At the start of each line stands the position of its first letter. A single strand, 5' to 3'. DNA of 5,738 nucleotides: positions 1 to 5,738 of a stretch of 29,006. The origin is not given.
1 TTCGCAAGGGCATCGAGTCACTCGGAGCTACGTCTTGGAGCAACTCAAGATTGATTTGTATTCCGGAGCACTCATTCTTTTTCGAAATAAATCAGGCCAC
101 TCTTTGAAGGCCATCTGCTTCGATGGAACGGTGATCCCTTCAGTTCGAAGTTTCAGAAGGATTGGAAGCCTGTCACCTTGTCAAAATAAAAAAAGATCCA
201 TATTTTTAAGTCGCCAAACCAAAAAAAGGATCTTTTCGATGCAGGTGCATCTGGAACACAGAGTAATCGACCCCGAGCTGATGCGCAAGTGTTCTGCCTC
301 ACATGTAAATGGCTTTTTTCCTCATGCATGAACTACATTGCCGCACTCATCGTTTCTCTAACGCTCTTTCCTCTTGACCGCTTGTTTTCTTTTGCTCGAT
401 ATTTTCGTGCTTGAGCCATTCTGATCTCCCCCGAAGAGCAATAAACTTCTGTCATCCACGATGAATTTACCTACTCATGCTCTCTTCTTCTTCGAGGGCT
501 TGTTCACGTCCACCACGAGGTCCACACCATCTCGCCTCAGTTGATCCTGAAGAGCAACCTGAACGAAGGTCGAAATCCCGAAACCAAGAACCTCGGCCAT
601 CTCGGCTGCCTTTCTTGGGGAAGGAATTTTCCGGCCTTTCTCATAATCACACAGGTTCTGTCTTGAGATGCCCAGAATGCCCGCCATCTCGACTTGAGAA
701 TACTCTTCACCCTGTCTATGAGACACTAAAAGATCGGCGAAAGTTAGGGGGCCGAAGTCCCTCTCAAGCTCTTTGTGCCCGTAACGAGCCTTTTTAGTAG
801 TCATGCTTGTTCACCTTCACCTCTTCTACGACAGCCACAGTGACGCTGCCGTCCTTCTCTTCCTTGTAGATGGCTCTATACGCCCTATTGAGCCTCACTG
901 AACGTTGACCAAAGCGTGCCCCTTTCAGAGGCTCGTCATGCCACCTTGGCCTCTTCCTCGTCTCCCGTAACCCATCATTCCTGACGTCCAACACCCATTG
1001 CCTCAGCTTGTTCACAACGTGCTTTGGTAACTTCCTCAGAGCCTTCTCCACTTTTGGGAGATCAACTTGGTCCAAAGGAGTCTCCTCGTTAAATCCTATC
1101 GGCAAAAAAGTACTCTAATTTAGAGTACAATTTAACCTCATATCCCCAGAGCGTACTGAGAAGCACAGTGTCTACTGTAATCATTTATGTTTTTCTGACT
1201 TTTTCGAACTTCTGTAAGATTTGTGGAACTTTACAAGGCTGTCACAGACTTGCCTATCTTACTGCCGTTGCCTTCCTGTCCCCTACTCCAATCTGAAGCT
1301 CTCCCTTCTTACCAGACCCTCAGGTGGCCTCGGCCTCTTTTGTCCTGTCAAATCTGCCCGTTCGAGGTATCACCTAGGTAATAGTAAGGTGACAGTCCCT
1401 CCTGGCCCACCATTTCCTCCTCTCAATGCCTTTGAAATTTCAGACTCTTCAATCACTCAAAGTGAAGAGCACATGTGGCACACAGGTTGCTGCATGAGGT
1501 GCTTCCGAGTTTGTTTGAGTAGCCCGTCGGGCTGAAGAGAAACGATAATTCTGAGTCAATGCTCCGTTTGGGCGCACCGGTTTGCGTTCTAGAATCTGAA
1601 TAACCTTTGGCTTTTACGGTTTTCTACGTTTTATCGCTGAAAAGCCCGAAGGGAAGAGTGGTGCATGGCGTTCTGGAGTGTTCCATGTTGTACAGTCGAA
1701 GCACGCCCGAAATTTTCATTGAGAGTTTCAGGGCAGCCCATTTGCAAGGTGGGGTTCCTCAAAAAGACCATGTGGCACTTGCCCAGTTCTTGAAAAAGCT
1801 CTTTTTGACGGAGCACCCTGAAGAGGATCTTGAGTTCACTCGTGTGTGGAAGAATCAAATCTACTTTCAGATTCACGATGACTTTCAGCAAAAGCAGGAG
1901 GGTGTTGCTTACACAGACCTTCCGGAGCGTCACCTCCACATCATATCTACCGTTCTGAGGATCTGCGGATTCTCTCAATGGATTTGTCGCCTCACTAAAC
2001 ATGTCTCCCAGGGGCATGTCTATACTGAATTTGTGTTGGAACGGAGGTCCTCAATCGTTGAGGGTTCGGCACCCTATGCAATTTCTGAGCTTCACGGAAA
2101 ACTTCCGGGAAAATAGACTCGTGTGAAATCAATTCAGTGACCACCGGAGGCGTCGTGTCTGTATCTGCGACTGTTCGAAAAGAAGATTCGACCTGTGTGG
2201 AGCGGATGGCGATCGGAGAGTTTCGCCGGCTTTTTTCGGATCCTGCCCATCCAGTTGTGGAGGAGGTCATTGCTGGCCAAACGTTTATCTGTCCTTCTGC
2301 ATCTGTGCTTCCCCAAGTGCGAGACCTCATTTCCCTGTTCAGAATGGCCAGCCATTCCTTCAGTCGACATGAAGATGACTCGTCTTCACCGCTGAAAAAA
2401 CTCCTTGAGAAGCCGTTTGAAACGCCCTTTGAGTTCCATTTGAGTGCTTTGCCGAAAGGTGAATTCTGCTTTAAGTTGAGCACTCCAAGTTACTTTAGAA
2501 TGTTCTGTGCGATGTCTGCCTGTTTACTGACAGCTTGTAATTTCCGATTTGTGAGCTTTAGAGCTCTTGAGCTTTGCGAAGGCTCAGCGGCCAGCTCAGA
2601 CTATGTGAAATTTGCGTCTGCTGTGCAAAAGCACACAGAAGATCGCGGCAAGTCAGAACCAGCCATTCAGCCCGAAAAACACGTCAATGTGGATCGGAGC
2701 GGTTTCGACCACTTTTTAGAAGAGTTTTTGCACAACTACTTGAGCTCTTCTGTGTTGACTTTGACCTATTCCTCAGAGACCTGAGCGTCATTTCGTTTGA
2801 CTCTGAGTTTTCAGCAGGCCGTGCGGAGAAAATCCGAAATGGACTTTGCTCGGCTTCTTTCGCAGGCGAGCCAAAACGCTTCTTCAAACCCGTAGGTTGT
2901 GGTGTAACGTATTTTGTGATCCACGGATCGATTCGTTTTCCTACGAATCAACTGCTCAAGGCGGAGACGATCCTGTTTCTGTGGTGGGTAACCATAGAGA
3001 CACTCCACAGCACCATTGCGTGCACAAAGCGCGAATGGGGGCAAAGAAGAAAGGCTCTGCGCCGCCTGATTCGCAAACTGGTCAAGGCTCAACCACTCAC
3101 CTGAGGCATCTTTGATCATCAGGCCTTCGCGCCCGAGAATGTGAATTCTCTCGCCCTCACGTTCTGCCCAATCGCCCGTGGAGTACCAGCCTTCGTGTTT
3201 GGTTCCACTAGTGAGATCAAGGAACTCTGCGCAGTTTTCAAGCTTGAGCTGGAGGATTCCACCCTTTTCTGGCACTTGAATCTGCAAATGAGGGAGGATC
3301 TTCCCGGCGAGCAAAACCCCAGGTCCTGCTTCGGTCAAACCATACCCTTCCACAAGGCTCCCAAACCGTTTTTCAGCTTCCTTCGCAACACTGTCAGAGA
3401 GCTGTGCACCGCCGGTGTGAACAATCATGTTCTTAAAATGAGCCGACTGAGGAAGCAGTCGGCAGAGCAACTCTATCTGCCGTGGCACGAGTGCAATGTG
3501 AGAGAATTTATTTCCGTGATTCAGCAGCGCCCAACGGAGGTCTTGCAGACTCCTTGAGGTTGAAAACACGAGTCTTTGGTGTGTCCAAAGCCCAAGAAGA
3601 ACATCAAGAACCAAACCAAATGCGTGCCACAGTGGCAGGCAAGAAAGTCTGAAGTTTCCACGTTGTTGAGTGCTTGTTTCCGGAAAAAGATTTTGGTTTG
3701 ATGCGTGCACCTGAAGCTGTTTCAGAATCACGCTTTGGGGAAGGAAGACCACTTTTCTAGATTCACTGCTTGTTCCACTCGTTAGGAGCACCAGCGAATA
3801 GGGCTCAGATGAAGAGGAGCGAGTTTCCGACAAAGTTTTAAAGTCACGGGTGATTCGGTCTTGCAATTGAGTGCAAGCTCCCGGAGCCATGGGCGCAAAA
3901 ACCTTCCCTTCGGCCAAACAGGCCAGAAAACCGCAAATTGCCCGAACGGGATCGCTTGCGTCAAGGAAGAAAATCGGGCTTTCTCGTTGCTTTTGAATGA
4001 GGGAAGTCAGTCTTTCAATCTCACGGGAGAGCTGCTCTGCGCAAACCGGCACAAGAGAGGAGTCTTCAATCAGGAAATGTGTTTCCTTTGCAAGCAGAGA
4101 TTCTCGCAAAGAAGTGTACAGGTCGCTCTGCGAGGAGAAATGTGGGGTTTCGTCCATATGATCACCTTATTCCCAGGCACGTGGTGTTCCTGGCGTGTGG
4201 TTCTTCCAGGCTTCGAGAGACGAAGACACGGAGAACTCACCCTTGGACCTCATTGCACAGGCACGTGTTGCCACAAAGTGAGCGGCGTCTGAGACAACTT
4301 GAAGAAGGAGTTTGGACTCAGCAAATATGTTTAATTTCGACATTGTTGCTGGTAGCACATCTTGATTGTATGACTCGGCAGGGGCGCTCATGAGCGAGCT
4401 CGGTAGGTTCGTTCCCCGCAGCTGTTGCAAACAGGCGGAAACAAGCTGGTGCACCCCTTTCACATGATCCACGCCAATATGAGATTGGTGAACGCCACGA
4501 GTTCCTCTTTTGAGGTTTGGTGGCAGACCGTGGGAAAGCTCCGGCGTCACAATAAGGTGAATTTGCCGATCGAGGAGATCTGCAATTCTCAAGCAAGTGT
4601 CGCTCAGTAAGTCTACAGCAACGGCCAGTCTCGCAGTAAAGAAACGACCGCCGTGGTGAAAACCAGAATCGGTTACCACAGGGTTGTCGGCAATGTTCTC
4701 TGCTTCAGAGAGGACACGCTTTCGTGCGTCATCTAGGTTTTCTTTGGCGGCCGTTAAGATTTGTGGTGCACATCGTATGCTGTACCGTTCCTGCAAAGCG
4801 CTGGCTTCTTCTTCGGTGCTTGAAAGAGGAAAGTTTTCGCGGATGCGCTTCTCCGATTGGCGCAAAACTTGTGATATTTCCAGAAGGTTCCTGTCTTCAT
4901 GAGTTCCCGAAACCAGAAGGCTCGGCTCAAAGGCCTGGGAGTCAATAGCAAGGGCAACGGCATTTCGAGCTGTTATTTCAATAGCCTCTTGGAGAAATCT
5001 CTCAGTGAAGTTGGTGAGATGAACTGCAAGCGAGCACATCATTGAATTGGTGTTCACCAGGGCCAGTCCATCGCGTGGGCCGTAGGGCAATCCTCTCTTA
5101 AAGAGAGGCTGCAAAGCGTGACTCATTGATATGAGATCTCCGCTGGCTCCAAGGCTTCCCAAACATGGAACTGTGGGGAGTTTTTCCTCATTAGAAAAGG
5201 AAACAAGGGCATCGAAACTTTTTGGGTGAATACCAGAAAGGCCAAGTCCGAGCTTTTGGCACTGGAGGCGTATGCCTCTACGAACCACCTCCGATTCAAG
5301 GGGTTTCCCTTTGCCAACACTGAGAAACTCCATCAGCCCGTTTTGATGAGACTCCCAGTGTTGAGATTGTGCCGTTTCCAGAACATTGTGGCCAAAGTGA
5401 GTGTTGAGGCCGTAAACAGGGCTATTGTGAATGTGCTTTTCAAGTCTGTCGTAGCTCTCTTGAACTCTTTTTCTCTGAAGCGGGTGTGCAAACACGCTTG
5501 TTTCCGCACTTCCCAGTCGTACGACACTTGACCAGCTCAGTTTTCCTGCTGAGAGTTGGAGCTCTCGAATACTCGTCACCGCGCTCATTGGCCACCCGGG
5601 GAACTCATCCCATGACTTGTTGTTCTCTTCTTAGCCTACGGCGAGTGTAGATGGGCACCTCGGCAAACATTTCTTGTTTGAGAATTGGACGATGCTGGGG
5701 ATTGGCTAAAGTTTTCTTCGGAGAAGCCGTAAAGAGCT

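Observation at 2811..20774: Candidate light-controlled buoyancy system: PYP, chromophore enzymes, CheA-like kinase and gas vesicles in one locus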

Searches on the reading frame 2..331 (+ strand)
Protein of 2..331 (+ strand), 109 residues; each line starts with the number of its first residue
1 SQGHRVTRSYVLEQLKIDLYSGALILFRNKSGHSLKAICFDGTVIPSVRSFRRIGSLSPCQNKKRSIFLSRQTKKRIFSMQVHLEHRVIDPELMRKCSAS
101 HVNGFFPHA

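Call 5: search_protein_families(library=pfam, proteins=[window:2-331:+], max_evalue=0.01)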
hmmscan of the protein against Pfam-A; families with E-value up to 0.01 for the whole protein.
window:2-331:+ (109 aa): 1 family
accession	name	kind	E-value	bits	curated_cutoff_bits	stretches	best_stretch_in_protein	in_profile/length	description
PF05717.18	TnpB_IS66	-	0.0022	18.3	26.6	1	10-43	22-55/101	IS66 Orf2 like protein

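Call 109: search_protein_families(library=phrogs, proteins=[window:2-331:+], max_evalue=0.01)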
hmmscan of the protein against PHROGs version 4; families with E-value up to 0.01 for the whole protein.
window:2-331:+ (109 aa): 2 families
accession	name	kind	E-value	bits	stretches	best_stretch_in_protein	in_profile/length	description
phrog_623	-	integration and excision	0.00025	22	1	9-42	154-187/259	transposase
phrog_12764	-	unknown function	0.0043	18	1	37-64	39-66/83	-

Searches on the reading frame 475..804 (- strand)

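Call 109: search_protein_families(library=phrogs, proteins=[window:475-804:-], max_evalue=0.01)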
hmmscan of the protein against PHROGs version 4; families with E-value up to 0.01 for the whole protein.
window:475-804:- (109 aa): 9 families
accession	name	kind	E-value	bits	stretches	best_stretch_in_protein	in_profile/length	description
phrog_2439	-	transcription regulation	1.1e-07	32.1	1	24-82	10-68/367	transcriptional regulator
phrog_8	-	transcription regulation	5.1e-07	30.4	1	22-74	77-129/346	transcriptional regulator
phrog_638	-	transcription regulation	0.00017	22.5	1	35-74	17-57/145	transcriptional regulator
phrog_2967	-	transcription regulation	0.00038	21.1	1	22-74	11-63/225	transcriptional regulator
phrog_2328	-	transcription regulation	0.0004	21.2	1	18-75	12-69/128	transcriptional repressor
phrog_4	-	transcription regulation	0.00074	19.6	1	22-78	137-189/400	transcriptional repressor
phrog_2104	-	unknown function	0.0024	19.1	1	30-64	48-82/103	-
phrog_6499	-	transcription regulation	0.0054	17.2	1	36-72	27-63/157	transcriptional regulator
phrog_4441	-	DNA, RNA and nucleotide metabolism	0.0084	17.4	1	32-95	16-79/98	HTH DNA binding protein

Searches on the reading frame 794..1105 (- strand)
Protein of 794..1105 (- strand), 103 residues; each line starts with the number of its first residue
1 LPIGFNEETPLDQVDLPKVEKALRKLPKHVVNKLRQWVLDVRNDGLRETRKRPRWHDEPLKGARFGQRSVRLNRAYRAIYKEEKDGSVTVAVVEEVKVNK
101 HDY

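Call 109: search_protein_families(library=phrogs, proteins=[window:794-1105:-], max_evalue=0.01)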
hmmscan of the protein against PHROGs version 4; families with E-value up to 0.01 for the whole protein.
window:794-1105:- (103 aa): 2 families
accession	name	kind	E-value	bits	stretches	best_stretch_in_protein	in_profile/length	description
phrog_1213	-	moron, auxiliary metabolic gene and host takeover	4e-05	25.1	1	17-94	9-79/88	RelE-like toxin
phrog_3066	-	moron, auxiliary metabolic gene and host takeover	0.00017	22.7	1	50-93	46-89/94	toxin of TA system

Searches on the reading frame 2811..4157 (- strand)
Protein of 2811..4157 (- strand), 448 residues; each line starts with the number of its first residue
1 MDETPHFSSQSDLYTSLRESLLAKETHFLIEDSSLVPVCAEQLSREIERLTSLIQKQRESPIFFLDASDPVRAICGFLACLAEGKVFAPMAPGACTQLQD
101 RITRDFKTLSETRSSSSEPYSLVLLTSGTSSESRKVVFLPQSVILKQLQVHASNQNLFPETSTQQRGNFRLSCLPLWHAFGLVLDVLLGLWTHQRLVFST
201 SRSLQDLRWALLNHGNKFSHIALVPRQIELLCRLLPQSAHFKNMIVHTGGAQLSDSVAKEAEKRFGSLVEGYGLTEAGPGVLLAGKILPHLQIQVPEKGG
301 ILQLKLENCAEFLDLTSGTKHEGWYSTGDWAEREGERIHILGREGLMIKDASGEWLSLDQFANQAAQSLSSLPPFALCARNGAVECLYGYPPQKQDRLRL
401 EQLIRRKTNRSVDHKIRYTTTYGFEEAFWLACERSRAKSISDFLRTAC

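Call 3: search_protein_families(library=pfam, proteins=[window:2811-4157:-], max_evalue=0.01)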
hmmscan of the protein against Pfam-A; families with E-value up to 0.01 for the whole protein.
window:2811-4157:- (448 aa): 1 family
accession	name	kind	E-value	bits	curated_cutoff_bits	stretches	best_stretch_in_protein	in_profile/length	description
PF00501.34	AMP-binding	-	1.1e-17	64.3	29.9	1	116-283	160-330/384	AMP-binding enzyme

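Call 9: search_protein_families(library=ncbifam, proteins=[window:2811-4157:-], max_evalue=0.01)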
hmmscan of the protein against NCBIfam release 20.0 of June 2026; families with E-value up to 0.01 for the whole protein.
window:2811-4157:- (448 aa): 26 families (the best 25 are shown)
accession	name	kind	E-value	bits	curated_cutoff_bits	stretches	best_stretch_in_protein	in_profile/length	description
NF004837.0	PRK06187.1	subfamily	8.3e-12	44.1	476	1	113-283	165-329/531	long-chain-fatty-acid--CoA ligase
NF006539.0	PRK09029.1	equivalog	8.3e-11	41.4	494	1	120-343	138-352/458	o-succinylbenzoate--CoA ligase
NF004114.0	PRK05605.1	equivalog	6.6e-10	37.9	766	1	105-281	208-379/575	long-chain-fatty-acid--CoA ligase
TIGR01923.1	menE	equivalog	4e-09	35.8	330.15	1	116-348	111-352/442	o-succinylbenzoate--CoA ligase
NF005660.0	PRK07445.1-2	equivalog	7.2e-09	34.9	525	1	99-348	50-296/397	O-succinylbenzoic acid--CoA ligase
NF004758.0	PRK06087.1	equivalog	1.6e-08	33.4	736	1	97-282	167-344/548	medium-chain fatty-acid--CoA ligase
NF058661.1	cispen_AMP_AmcH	equivalog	3.9e-08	32.2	370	1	104-281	114-283/458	adenylate-forming 2-oxoglutaryl-ACP ligase AmcH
TIGR01733.1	AA-adenyl-dom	subfamily_domain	4.2e-08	32.4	317.4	1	116-277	118-273/409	amino acid adenylation domain-containing protein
NF005959.0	PRK08043.1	equivalog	1.2e-07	30.4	886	1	117-371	364-638/719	bifunctional acyl-ACP--phospholipid O-acyltransferase/long-chain-fatty-acid--ACP ligase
NF005714.0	PRK07529.1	subfamily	4.4e-07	28.6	632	1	152-278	244-376/640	acyl-CoA synthetase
NF006181.0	PRK08314.1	subfamily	4.5e-07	28.5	705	1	23-277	111-356/563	long-chain-fatty-acid--CoA ligase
NF005858.0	PRK07787.1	subfamily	5.7e-07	28.3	575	1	102-277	113-279/471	acyl-CoA synthetase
NF006386.0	PRK08633.1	equivalog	1.3e-06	26.5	1221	1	161-282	817-940/1147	acyl-[ACP]--phospholipid O-acyltransferase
NF005463.0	PRK07059.1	subfamily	1.9e-06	26.6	869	1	118-281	204-368/557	long-chain-fatty-acid--CoA ligase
NF006167.0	PRK08308.1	equivalog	2.7e-06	26.5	513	1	108-279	91-250/414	acyl-CoA synthetase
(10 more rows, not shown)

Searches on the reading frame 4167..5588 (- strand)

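Call 3: search_protein_families(library=pfam, proteins=[window:4167-5588:-], max_evalue=0.01)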
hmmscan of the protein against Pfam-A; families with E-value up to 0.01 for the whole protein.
window:4167-5588:- (473 aa): 1 family
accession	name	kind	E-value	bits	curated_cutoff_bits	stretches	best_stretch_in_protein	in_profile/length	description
PF00221.24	Lyase_aromatic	-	8.3e-69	232.9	27.3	2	169-451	176-451/466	Aromatic amino acid lyase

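Call 9: search_protein_families(library=ncbifam, proteins=[window:4167-5588:-], max_evalue=0.01)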
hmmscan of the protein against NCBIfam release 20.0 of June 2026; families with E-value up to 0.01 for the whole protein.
window:4167-5588:- (473 aa): 8 families
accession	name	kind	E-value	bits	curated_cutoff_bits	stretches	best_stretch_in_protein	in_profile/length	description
NF006871.0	PRK09367.1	subfamily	1.4e-51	175.7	524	2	171-411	188-416/505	histidine ammonia-lyase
TIGR01225.1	hutH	equivalog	5.5e-47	160.4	539.15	2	171-440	185-436/506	histidine ammonia-lyase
NF053541.1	FlxA_rubin_TAL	equivalog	7.5e-40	136.8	700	2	172-412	178-420/498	flexirubin biosynthesis tyrosine ammonia-lyase FlxA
TIGR04475.1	Phe_D_beta_mut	equivalog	2.6e-37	128.7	800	2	171-373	187-401/510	phenylalanine aminomutase (D-beta-phenylalanine forming)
TIGR03832.1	Tyr_2_3_mutase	equivalog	2.5e-33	115.4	501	2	172-412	184-431/507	tyrosine 2,3-aminomutase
NF041222.1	BagA_FevW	exception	1.5e-32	112.9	1000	2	173-413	188-440/529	bagremycin/ferroverdin biosynthesis tyrosine ammonia-lyase BagA/FevW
TIGR01226.1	phe_am_lyase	equivalog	1.4e-25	89.8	519.15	2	167-411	223-465/680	phenylalanine ammonia-lyase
TIGR04473.1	taxol_Phe_23mut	exception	3.4e-12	45.4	1250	2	173-417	225-467/687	phenylalanine aminomutase (L-beta-phenylalanine forming)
